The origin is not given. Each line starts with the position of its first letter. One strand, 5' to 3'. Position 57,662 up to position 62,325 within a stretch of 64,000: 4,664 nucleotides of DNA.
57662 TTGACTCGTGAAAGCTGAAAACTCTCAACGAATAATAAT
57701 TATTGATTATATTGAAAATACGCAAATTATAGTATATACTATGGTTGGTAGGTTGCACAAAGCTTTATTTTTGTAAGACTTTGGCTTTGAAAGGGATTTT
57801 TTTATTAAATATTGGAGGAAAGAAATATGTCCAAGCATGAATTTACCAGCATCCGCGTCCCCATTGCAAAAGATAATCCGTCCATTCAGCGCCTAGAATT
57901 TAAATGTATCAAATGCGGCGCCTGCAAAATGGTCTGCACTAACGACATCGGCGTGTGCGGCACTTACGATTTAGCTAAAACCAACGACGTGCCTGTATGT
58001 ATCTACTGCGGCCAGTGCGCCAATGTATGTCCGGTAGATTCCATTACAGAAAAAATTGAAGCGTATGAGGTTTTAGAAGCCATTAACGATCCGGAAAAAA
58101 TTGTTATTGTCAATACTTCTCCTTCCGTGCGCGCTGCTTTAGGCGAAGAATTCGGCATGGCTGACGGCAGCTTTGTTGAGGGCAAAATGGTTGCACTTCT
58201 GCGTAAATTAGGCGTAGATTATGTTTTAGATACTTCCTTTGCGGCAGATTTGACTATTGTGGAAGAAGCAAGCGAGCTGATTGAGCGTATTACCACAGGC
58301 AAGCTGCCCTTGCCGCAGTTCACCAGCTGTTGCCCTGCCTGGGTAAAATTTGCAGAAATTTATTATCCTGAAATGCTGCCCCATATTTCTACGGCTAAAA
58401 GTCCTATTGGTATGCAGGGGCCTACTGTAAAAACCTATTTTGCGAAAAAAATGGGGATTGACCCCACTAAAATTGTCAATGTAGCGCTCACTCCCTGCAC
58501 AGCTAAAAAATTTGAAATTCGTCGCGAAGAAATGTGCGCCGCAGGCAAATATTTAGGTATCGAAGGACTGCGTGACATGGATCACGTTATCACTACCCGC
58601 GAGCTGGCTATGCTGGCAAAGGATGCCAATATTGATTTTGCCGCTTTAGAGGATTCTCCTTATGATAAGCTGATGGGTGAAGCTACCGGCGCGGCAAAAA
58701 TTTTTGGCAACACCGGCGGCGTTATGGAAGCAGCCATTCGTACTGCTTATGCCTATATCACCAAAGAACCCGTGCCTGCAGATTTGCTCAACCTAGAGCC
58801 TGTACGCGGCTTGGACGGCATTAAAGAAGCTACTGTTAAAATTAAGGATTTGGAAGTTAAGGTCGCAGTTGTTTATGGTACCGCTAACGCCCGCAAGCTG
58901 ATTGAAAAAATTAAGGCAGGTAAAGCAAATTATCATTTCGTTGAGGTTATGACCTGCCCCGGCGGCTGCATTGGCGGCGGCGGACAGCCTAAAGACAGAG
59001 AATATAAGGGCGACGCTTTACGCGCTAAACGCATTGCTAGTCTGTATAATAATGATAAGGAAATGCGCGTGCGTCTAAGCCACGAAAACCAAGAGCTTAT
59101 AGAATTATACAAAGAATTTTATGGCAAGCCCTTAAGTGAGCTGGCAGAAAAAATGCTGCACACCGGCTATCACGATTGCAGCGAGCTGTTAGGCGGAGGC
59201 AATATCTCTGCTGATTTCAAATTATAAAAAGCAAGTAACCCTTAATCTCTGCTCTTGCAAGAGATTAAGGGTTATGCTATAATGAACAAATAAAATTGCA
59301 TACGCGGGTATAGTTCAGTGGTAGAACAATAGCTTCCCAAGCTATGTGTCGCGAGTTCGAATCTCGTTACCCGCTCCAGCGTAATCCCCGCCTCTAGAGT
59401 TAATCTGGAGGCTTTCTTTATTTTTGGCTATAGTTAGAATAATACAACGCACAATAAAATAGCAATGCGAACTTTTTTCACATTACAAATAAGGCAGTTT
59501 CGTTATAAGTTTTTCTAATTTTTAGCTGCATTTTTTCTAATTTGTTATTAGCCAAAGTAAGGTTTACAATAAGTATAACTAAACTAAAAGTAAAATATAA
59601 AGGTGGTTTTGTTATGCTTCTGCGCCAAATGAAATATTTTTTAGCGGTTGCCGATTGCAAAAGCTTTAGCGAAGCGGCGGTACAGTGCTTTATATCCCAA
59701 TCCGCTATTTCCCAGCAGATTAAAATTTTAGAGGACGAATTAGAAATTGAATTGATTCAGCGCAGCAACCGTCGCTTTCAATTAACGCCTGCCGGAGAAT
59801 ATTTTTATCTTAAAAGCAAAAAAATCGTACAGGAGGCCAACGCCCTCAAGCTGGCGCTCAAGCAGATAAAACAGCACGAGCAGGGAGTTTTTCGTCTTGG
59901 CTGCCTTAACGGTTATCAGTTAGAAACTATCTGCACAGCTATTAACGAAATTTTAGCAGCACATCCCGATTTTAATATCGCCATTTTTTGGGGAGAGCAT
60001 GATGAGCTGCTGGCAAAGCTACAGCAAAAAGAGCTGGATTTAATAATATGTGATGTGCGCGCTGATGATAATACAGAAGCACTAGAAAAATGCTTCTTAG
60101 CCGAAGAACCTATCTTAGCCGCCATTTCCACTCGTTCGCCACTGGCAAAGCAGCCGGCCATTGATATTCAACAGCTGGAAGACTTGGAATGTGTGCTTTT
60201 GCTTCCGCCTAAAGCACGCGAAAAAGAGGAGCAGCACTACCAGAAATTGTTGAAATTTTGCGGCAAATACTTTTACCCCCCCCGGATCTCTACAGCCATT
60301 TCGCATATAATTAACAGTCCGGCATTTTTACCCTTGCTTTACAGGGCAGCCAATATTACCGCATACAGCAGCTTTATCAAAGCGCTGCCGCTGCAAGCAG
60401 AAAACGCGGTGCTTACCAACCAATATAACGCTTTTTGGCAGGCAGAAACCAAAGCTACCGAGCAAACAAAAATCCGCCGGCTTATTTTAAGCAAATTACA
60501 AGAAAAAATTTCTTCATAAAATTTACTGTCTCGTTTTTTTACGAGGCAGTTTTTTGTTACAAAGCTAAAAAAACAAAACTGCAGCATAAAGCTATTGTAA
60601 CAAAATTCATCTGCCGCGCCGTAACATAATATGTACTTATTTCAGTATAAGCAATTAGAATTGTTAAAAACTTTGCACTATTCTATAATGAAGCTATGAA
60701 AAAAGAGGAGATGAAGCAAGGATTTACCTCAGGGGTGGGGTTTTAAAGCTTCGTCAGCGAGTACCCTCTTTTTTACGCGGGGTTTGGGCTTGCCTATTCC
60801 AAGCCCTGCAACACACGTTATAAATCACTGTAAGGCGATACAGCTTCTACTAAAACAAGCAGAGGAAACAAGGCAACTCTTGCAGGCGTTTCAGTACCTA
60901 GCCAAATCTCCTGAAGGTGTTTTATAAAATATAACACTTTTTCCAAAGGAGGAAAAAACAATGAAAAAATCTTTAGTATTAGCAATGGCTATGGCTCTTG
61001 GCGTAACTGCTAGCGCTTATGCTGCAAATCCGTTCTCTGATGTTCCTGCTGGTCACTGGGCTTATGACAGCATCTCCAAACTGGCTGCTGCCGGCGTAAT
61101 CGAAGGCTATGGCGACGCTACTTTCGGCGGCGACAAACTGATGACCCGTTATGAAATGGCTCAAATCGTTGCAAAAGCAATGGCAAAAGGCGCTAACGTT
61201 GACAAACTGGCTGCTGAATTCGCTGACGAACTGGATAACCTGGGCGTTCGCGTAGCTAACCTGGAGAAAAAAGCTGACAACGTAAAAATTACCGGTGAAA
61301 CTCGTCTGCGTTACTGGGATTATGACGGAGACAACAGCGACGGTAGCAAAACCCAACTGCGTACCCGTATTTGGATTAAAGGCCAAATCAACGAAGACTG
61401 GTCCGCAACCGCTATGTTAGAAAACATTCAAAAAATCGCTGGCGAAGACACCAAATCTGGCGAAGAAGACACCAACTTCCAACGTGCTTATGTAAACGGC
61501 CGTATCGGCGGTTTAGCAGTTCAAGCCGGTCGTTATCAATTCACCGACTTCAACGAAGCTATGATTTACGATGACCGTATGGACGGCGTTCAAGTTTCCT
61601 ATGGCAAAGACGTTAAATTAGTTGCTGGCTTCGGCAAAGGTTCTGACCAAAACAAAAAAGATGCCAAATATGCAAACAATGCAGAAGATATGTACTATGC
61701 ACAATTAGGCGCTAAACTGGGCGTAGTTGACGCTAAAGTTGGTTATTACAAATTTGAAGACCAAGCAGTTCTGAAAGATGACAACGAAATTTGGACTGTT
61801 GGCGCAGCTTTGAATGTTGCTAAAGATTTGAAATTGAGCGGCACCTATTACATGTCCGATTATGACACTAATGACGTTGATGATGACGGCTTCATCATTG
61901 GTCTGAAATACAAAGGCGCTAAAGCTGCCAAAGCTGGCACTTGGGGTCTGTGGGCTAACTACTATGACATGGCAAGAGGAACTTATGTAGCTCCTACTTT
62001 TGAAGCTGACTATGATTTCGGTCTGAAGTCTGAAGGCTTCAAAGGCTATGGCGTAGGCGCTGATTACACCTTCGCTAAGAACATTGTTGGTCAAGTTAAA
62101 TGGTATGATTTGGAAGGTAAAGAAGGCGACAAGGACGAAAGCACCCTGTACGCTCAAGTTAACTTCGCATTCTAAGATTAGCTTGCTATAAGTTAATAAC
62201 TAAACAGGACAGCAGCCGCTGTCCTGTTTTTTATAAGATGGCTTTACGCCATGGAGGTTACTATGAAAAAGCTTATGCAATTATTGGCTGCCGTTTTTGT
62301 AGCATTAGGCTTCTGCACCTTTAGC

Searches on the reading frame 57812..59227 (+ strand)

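Call 47: search_protein_families(library=pfam, proteins=[window:57812-59227:+], max_evalue=0.001)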
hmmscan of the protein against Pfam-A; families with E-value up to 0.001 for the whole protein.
window:57812-59227:+ (471 aa): 8 families
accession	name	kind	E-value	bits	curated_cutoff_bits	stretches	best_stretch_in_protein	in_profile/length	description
PF02906.19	Fe_hyd_lg_C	-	3e-94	315.7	22.1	1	96-390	1-245/245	Iron only hydrogenase large subunit, C-terminal domain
PF02256.22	Fe_hyd_SSU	-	1e-20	73.9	24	1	402-455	2-55/56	Iron hydrogenase small subunit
PF00037.32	Fer4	-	1.3e-07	31.5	21.1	1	63-79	8-24/24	4Fe-4S binding domain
PF13183.11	Fer4_8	-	1e-06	29.6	27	0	63-80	5-22/68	4Fe-4S dicluster domain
PF13534.11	Fer4_17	-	9.7e-06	26.5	22.2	0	21-46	35-60/61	4Fe-4S dicluster domain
PF13237.11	Fer4_10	-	3.4e-05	24.1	25.5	1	28-74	5-53/53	4Fe-4S dicluster domain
PF13484.11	Fer4_16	-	8.6e-05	23.7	30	0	63-84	2-26/66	4Fe-4S double cluster binding domain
PF14697.11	Fer4_21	-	0.00028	21.4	35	1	31-79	7-58/59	4Fe-4S dicluster domain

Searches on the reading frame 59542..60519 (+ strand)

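Call 47: search_protein_families(library=pfam, proteins=[window:59542-60519:+], max_evalue=0.001)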
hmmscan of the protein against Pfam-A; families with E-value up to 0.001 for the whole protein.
window:59542-60519:+ (325 aa): 2 families
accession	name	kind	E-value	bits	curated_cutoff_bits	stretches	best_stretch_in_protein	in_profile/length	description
PF00126.33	HTH_1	-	6.4e-23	80.9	26.6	1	27-86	1-60/60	Bacterial regulatory helix-turn-helix protein, lysR family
PF03466.25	LysR_substrate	-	5.9e-15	55.6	28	1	111-250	2-133/209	LysR substrate binding domain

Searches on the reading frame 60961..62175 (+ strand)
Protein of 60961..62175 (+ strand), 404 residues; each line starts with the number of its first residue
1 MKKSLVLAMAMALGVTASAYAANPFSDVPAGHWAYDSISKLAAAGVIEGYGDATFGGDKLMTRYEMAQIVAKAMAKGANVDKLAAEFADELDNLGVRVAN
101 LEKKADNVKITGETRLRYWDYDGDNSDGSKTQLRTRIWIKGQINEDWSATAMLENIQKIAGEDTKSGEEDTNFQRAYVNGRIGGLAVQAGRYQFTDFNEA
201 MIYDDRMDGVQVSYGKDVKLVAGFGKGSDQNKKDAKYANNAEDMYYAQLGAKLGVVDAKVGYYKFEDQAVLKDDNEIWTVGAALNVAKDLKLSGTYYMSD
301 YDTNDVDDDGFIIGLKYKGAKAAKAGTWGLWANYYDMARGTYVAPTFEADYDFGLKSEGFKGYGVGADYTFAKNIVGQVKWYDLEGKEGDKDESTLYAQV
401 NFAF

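Call 47: search_protein_families(library=pfam, proteins=[window:60961-62175:+], max_evalue=0.001)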
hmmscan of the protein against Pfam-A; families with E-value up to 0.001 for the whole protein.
window:60961-62175:+ (404 aa): 2 families
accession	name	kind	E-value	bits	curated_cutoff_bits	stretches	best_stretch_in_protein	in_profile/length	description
PF00395.25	SLH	-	1.2e-12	48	20.8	1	24-67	1-44/44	S-layer homology domain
PF13609.12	Porin_4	-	0.00044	20.6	27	1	146-303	154-309/310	Gram-negative porin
